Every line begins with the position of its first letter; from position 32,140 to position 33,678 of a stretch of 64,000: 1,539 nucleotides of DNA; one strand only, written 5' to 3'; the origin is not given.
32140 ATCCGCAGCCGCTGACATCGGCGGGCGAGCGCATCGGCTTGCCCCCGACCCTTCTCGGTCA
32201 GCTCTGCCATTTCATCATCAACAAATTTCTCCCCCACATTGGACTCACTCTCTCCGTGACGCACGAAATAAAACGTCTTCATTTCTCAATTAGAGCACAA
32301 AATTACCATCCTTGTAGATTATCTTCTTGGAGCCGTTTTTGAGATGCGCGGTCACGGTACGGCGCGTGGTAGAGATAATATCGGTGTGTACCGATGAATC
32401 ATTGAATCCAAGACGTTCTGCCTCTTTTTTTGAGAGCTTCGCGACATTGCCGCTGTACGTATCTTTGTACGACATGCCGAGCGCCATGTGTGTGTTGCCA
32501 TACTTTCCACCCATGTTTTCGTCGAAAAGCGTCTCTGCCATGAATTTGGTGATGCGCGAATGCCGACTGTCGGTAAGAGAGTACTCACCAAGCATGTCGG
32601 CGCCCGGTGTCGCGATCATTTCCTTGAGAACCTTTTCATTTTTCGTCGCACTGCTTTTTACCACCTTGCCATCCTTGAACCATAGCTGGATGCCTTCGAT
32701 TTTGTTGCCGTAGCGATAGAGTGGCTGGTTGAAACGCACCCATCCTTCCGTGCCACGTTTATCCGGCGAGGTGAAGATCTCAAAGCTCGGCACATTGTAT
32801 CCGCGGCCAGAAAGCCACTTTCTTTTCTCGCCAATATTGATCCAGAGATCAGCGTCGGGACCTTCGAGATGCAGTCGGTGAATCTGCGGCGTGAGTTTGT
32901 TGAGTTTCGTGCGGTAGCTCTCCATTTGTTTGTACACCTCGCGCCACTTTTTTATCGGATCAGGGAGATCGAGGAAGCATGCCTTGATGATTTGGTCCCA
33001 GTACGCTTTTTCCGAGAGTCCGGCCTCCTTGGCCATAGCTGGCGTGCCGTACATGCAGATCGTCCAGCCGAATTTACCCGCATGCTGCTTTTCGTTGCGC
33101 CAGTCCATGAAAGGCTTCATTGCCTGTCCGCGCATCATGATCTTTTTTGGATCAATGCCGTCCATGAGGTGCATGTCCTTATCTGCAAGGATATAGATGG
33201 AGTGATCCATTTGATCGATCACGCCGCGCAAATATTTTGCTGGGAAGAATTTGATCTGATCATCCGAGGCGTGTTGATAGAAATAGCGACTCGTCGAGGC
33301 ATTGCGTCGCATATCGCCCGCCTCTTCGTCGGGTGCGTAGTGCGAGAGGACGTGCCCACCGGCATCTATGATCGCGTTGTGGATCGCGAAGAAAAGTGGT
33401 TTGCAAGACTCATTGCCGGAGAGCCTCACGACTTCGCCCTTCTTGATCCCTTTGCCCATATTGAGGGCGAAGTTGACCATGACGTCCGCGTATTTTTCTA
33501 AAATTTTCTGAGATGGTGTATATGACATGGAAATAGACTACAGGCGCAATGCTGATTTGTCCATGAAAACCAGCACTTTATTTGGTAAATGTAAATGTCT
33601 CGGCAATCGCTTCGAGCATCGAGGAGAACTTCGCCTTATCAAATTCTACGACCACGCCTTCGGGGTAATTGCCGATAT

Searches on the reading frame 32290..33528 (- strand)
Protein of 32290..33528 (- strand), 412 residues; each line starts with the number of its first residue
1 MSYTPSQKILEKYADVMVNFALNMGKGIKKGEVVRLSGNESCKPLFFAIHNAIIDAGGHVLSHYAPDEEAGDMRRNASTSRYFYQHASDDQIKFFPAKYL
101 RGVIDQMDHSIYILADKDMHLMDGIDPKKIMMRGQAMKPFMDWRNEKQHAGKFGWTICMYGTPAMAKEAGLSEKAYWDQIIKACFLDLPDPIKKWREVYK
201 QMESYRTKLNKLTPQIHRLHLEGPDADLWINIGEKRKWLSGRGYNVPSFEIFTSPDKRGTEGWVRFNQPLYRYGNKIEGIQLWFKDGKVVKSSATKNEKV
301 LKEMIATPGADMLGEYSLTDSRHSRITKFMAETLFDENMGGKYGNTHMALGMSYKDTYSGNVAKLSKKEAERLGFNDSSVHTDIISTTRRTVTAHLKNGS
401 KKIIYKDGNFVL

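Call 43: search_protein_families(library=pfam, proteins=[window:32290-33528:-], max_evalue=0.00001)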
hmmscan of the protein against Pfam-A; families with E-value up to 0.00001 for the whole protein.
window:32290-33528:- (412 aa): 1 family
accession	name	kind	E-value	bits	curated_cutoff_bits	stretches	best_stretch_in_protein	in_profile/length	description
PF02073.20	Peptidase_M29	-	6.7e-96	322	27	1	7-410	2-406/406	Thermophilic metalloprotease (M29)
